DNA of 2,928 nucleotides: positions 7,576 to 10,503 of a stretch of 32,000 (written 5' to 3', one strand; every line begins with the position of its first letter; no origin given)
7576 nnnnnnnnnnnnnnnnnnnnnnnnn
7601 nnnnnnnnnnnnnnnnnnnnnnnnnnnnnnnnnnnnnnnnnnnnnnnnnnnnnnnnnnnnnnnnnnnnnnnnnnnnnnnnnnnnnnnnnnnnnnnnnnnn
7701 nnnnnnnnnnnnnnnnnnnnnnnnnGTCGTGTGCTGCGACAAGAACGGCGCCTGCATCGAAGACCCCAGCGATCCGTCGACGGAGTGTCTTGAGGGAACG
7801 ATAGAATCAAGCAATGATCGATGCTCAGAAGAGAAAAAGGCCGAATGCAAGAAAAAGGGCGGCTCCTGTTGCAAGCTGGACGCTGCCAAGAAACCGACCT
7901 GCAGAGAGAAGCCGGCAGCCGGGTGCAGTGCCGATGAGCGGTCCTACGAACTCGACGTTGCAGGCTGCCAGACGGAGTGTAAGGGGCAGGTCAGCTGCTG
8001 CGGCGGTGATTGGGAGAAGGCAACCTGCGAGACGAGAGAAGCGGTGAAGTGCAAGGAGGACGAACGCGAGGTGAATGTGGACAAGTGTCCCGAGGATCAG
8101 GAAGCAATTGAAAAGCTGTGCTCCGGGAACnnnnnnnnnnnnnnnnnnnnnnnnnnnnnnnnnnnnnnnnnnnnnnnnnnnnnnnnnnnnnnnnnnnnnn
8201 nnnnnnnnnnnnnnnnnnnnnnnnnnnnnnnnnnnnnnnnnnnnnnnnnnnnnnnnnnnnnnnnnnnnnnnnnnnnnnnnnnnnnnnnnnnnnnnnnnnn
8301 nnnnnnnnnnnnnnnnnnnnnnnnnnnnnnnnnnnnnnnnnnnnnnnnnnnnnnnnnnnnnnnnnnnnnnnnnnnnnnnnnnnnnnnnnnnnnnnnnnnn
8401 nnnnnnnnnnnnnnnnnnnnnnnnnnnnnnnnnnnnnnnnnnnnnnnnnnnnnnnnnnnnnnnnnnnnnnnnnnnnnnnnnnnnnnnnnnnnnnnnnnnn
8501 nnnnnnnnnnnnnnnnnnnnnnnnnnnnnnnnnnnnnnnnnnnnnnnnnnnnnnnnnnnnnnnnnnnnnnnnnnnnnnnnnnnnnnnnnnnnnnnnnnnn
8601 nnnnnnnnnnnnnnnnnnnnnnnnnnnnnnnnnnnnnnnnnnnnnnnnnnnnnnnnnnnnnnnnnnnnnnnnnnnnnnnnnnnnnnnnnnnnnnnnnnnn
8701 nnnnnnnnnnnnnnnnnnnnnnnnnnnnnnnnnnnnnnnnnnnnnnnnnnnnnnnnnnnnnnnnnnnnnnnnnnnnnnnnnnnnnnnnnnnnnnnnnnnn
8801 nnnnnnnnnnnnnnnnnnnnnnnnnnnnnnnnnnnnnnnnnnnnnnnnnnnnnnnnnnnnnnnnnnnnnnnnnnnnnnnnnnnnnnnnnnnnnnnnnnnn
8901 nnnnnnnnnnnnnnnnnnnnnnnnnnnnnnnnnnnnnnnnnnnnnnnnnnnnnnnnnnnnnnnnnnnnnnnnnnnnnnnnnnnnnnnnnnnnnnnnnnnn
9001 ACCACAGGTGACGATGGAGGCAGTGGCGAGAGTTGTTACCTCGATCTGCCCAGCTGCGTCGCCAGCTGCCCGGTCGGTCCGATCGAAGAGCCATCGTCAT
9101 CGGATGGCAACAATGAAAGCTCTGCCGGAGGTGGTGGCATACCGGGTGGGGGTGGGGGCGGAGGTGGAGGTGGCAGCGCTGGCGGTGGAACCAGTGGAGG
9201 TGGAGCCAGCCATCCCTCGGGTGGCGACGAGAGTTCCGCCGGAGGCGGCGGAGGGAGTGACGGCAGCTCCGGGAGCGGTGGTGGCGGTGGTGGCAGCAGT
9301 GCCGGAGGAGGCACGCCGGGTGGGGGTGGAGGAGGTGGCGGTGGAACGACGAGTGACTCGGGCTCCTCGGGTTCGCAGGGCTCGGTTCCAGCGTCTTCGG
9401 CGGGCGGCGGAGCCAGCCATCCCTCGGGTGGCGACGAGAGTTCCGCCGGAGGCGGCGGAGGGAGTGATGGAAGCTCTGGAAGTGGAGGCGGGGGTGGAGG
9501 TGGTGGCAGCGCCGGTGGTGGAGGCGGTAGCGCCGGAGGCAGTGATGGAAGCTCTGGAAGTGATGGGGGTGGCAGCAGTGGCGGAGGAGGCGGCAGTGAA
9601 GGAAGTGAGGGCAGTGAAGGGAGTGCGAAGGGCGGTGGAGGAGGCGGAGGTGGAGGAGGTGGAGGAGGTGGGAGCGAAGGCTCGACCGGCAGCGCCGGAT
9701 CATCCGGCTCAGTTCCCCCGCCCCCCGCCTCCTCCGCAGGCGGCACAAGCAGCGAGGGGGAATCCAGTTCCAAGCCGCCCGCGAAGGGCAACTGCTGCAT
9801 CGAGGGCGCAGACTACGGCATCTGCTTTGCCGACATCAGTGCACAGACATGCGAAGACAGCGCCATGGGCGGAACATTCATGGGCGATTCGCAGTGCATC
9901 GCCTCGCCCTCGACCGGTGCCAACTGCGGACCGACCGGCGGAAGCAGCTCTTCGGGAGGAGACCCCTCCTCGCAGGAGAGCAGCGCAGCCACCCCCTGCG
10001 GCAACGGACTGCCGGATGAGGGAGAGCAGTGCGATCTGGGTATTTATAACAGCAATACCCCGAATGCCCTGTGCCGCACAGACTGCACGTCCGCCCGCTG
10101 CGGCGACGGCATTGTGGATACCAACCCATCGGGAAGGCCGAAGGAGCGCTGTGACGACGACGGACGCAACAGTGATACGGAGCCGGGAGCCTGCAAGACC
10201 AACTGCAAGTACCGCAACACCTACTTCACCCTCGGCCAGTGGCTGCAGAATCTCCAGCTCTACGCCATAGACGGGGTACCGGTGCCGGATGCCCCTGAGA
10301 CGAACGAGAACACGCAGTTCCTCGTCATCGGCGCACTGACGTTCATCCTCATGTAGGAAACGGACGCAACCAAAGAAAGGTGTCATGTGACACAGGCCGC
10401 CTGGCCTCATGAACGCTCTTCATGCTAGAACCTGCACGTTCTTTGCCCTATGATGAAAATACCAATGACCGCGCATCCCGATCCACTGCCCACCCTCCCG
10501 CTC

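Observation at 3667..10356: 2229-aa secreted protein built from a regular array of six-cysteine modules opened by Cys-Cys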

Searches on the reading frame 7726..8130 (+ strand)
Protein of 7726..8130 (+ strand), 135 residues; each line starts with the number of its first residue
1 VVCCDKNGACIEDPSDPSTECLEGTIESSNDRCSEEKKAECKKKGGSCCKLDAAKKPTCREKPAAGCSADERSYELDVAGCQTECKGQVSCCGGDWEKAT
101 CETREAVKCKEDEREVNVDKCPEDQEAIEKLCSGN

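Call 67: predict_structure(alignment_id=A5)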
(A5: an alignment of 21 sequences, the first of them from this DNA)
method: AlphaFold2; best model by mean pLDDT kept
length: 135 residues; sequences in the alignment: 21
mean_pLDDT: 79.5   pTM: 0.47
mean pLDDT of the five models: 79.5, 76.2, 73.1, 73.0, 69.1
residues with pLDDT >= 90: 20; 70-90: 90; 50-70: 25; < 50: 0
segments of 3 or more residues with pLDDT < 50: none
pLDDT, mean of each block of 10 residues (from residue 1): 76 65 60 82 77 83 79 79 79 87 86 85 93 82
secondary structure, 60 per line:
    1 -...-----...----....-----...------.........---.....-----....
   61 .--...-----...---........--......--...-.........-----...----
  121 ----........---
elements in order: E2-4 E10-12 H17-20 E26-28 H35-43 E47-51 E57-61 E72-74 H78-85 E88-93 E100-105 E114-116 H125-132

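Call 69: fold_search(model_id=the predicted structure, library=pdb)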
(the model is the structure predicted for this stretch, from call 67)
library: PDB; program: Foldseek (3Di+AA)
matches with E <= 10: 29; with E <= 0.001: 0
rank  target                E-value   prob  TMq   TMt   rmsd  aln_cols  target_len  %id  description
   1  2ody_E                1.7e-01  0.20  0.18  0.19  17.0       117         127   16  Thrombin-bound boophilin displays a functional and accessible reactive-site loop (released 2008-01-22)
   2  1bik                  9.8e-01  0.10  0.21  0.24   8.5       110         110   10  X-RAY STRUCTURE OF BIKUNIN FROM THE HUMAN INTER-ALPHA-INHIBITOR COMPLEX (released 1999-03-16)
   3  4bd9_B                1.4e+00  0.09  0.20  0.17  13.0       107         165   12  Structure of the complex between SmCI and human carboxypeptidase A4 (released 2013-07-17)
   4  6nan_MODEL_1_A        2.2e+00  0.05  0.19  0.21  10.3       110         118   14  NMR structure determination of Ixolaris and Factor X interaction reveals a noncanonical mechanism of Kunitz in (released 2019-06-12)
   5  7ef1_A                2.6e+00  0.03  0.16  0.15  16.4       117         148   11  crystal structure of maize SHH2 SAWADEE domain in complex with and H3K9me1 peptide (released 2021-06-30)
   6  7qsu                  3.5e+00  0.12  0.20  0.09   6.8        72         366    8  Crystal structure of homing endonuclease-associated TliVMA intein (C1A, d333-339) (released 2022-03-30)
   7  6yht                  4.0e+00  0.10  0.18  0.37   5.2        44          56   18  A lid blocking mechanism of a cone snail toxin revealed at the atomic level (released 2021-04-14)
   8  7ef1_B                4.0e+00  0.02  0.12  0.12  15.8        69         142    9  crystal structure of maize SHH2 SAWADEE domain in complex with and H3K9me1 peptide (released 2021-06-30)
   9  7ef3_B                4.0e+00  0.02  0.13  0.12  15.9        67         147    9  crystal structure of maize SHH2 SAWADEE domain in complex with H3K9me2 peptide (released 2021-06-30)
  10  9lgi_A                4.0e+00  0.02  0.13  0.05  10.7        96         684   14  Cryo-EM structure of a type II-D CRISPR-Cas9 in complex with single-guided RNA and double-stranded DNA (released 2025-08-20)
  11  3t62_D                4.5e+00  0.06  0.17  0.32   5.0        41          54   22  Crystal structure of recombinant Kunitz Type serine protease Inhibitor-1 from the Caribbean Sea anemone Stichodactyla  (released 2012-08-01)
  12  1zmr                  4.7e+00  0.23  0.21  0.08   2.3        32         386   19  Crystal Structure of the E. coli Phosphoglycerate Kinase (released 2006-05-02)
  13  5gl6_A                5.0e+00  0.04  0.17  0.15  14.9        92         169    8  Msmeg rimP (released 2017-07-12)
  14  6zoi_D                5.3e+00  0.07  0.18  0.33   4.7        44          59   11  A lid blocking mechanism of a cone snail toxin revealed at the atomic level (released 2021-07-14)
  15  9c6m_F                5.3e+00  0.03  0.17  0.10  10.8        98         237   14  Yasminevirus c12orf29, a 5' to 3' RNA ligase, K73M mutant (released 2024-10-02)
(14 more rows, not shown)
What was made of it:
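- Closest known: Tandem arrays of small three-disulfide modules in eukaryotic extracellular proteins. Same: These give the weak top Foldseek hits (call 69).
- The best Foldseek PDB hits for the second model, though non-significant, are tandem Kunitz proteins: boophilin 2ody_E (E 0.17), bikunin 1bik, SmCI 4bd9_B and ixolaris 6nan (call 69).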

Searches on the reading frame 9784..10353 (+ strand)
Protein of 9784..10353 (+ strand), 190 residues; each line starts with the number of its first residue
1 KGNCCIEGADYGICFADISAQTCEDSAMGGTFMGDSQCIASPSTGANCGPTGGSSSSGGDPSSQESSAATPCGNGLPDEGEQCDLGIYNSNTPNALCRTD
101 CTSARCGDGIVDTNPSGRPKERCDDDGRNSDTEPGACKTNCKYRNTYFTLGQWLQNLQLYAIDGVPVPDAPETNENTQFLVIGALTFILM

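Call 45: search_protein_families(library=pfam, proteins=[window:9784-10353:+], max_evalue=10)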
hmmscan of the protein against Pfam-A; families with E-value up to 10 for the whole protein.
seq(190 aa): 1 family
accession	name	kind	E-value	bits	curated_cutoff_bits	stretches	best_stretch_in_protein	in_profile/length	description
PF03137.26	OATP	-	0.17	10.6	25.8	1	91-153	406-467/545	Organic Anion Transporter Polypeptide (OATP) family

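Call 46: search_protein_families(library=ncbifam, proteins=[window:9784-10353:+], max_evalue=10)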
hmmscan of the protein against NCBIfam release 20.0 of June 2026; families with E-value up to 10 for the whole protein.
seq(190 aa): 1 family
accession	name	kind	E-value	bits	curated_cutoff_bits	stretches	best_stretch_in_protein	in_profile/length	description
TIGR02232.1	myxo_disulf_rpt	repeat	0.0012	18.6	20.8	2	105-129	3-21/38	cysteine-rich acidic repeat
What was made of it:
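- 9997..10206 (+): Myxococcus-type cysteine-rich acidic repeats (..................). NCBIfam TIGR02232 scores 18.6 bits, below the cut-off of 20.8, E 0.0012 (call 46).
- On Myxococcus cysteine-rich acidic repeat (TIGR02232): 18.6 bits, E 0.0012, in the C-terminal region only (call 46).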

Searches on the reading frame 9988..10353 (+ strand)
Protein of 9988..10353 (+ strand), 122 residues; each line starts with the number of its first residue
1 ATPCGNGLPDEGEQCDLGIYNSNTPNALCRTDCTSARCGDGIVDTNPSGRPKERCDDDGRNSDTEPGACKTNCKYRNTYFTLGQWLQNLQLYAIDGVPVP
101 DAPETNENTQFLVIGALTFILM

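Call 80: find_homologous_proteins(query=window:9988-10353:+, max_evalue=0.001)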
Query seq(122 aa) (122 aa): 3 proteins with E <= 0.001 among 5 candidates.
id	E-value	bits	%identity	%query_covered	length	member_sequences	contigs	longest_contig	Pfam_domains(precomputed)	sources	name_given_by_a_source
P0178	9.5e-80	283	100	100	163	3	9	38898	-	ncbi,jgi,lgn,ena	-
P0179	1.7e-44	169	64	98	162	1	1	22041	-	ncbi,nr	ncbi:hypothetical protein AUJ46_01595 [Candidatus Peregrinibacteria bacterium CG1_02_54_53]|nr:MAG: 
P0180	2.8e-44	168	67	93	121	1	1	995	-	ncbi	-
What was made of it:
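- Other assemblies yield only C-terminal fragments (call 80).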
